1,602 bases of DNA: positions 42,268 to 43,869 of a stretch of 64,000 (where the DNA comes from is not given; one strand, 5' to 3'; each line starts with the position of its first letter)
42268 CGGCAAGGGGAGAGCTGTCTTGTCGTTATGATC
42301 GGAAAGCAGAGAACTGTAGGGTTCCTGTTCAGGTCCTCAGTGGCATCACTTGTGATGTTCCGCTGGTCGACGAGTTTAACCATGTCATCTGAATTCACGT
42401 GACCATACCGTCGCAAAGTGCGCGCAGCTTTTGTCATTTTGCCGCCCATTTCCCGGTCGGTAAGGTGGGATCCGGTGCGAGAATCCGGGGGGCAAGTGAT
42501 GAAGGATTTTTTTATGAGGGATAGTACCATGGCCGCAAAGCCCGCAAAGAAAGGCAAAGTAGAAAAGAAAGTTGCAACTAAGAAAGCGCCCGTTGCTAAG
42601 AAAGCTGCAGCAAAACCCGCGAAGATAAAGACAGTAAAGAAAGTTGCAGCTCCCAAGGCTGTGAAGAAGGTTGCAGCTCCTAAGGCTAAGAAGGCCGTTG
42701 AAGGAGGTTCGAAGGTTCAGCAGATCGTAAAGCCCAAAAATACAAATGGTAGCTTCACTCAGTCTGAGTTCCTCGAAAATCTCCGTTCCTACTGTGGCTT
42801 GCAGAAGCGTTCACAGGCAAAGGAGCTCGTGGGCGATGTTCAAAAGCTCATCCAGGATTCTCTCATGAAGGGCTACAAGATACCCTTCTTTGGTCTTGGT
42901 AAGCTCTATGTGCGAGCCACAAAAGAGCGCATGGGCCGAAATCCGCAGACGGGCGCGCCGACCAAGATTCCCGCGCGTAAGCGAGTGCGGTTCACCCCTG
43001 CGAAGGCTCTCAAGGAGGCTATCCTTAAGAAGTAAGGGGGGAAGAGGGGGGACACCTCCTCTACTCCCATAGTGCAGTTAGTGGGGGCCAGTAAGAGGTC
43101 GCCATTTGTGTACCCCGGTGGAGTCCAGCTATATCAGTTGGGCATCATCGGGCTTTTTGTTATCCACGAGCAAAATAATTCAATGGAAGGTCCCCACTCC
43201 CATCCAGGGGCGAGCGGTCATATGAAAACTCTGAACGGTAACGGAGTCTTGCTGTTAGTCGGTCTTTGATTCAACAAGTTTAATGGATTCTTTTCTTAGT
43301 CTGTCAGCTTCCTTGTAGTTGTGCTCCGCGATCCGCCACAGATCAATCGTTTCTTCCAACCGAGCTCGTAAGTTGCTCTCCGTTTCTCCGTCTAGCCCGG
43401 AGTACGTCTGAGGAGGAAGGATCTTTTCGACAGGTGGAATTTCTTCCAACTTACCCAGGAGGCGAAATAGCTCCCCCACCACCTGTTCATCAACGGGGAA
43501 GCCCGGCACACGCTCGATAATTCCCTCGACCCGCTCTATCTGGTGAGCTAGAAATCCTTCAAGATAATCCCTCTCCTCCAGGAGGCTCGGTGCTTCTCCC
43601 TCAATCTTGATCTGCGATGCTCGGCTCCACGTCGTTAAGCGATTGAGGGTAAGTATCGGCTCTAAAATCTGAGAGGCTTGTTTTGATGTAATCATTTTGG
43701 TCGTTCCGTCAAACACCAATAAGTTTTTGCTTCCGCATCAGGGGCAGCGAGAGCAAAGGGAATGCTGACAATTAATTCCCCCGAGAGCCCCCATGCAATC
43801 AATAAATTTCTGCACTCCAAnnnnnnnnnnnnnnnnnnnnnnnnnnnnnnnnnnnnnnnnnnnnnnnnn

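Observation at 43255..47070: Fused cytochrome-b-like membrane domain and HdrD-like CCG Fe-S oxidoreductase, flanked by two poorly defined genes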

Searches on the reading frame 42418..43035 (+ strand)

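Call 8: search_protein_families(library=pfam, proteins=[window:42418-43035:+], max_evalue=0.001)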
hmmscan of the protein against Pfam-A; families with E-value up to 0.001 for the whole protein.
window:42418-43035:+ (205 aa): 2 families
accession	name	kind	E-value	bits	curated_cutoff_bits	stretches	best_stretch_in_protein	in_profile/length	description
PF00216.26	Bac_DNA_binding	-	1.6e-21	76.8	22.4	1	114-202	2-89/90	Bacterial DNA-binding protein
PF18291.6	HU-HIG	-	2.7e-05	24.7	26.2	1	96-202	15-118/125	HU domain fused to wHTH, Ig, or Glycine-rich motif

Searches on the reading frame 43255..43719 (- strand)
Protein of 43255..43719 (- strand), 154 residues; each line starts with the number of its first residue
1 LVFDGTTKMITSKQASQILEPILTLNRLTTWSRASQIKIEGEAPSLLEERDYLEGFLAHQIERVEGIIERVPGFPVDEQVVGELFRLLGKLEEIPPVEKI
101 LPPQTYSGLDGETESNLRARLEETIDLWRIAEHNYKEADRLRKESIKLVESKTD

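Call 6: search_protein_families(library=pfam, proteins=[window:43255-43719:-], max_evalue=0.01)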
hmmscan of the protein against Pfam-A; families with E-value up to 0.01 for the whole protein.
window:43255-43719:- (154 aa): 0 families

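Call 7: search_protein_families(library=ncbifam, proteins=[window:43255-43719:-], max_evalue=0.01)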
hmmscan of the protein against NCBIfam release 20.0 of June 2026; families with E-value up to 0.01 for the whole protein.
window:43255-43719:- (154 aa): 0 families

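Call 43: find_homologous_proteins(query=window:43258-43695:-)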
Query window:43258-43695:- (146 aa): 2 proteins with E <= 0.001 among 54 candidates.
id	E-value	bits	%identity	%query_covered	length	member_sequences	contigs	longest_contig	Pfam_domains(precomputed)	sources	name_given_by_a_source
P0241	4.1e-87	307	99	100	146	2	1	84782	-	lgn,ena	-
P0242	4.7e-72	258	84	100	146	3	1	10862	-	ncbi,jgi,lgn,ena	jgi:hypothetical protein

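Call 63: predict_structure(alignment_id=A3)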
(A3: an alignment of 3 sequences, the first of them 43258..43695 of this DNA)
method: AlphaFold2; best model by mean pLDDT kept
length: 146 residues; sequences in the alignment: 3
mean_pLDDT: 55.6   pTM: 0.41
mean pLDDT of the five models: 55.6, 48.8, 45.6, 44.1, 41.5
residues with pLDDT >= 90: 0; 70-90: 2; 50-70: 116; < 50: 28
segments of 3 or more residues with pLDDT < 50: 22-39, 90-93
pLDDT, mean of each block of 10 residues (from residue 1): 62 56 44 47 52 55 56 60 55 52 58 55 61 65 55
secondary structure, 60 per line:
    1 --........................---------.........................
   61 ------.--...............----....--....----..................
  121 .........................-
elements in order: H4-26 H36-60 H70-84 H89-92 H95-98 H103-145

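Call 66: search_protein_representatives(protein=window:43258-43695:-)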
Query: 146 residues. Proteins with E-value up to 0.001 (for the whole library): 2; up to 1e-10: 2; up to 1e-30: 1. The best 2 are listed.
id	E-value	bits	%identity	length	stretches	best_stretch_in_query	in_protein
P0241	1.3e-87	306.9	99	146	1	1-146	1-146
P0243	6.9e-13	64.9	43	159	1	1-137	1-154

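Call 67: find_encoding_contigs(protein=P0243, flank=6000, max_places=3)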
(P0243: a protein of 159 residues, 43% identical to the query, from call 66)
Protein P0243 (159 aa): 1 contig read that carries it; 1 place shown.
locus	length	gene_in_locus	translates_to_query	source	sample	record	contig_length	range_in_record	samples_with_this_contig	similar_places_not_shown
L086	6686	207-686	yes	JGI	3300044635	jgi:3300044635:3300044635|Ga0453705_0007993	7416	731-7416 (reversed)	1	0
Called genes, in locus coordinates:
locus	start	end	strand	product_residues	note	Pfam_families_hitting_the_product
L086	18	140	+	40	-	-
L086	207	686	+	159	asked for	-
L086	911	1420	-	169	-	PF00216:Bac_DNA_binding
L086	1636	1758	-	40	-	-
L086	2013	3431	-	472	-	PF00361:Proton_antipo_M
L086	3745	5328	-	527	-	PF00361:Proton_antipo_M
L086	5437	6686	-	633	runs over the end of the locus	PF00662:Proton_antipo_N, PF00361:Proton_antipo_M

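Call 68: find_encoding_contigs(protein=P0241, flank=3000, max_places=2)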
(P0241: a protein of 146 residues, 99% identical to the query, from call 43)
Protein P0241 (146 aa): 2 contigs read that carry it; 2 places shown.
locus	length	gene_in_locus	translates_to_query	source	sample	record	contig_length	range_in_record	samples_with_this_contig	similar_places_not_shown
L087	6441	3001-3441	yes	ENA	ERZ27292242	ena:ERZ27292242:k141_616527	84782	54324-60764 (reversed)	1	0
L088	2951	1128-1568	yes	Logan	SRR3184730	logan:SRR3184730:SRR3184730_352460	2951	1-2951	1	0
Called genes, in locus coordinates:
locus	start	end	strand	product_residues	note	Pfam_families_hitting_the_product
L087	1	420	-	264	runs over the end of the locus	-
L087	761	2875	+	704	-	PF02665:Nitrate_red_gam, PF12838:Fer4_7 (faint), PF13183:Fer4_8 (faint), PF00037:Fer4 (faint), PF12797:Fer4_2 (weak), PF13187:Fer4_9, PF13237:Fer4_10 (faint), PF02754:CCG, +1 more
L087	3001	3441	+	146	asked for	-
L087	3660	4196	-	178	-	PF18291:HU-HIG (faint), PF00216:Bac_DNA_binding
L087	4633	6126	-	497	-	PF00361:Proton_antipo_M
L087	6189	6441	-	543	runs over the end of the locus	PF00361:Proton_antipo_M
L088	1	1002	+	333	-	?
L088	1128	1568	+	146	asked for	-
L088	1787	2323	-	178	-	PF18291:HU-HIG (faint), PF00216:Bac_DNA_binding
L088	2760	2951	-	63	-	?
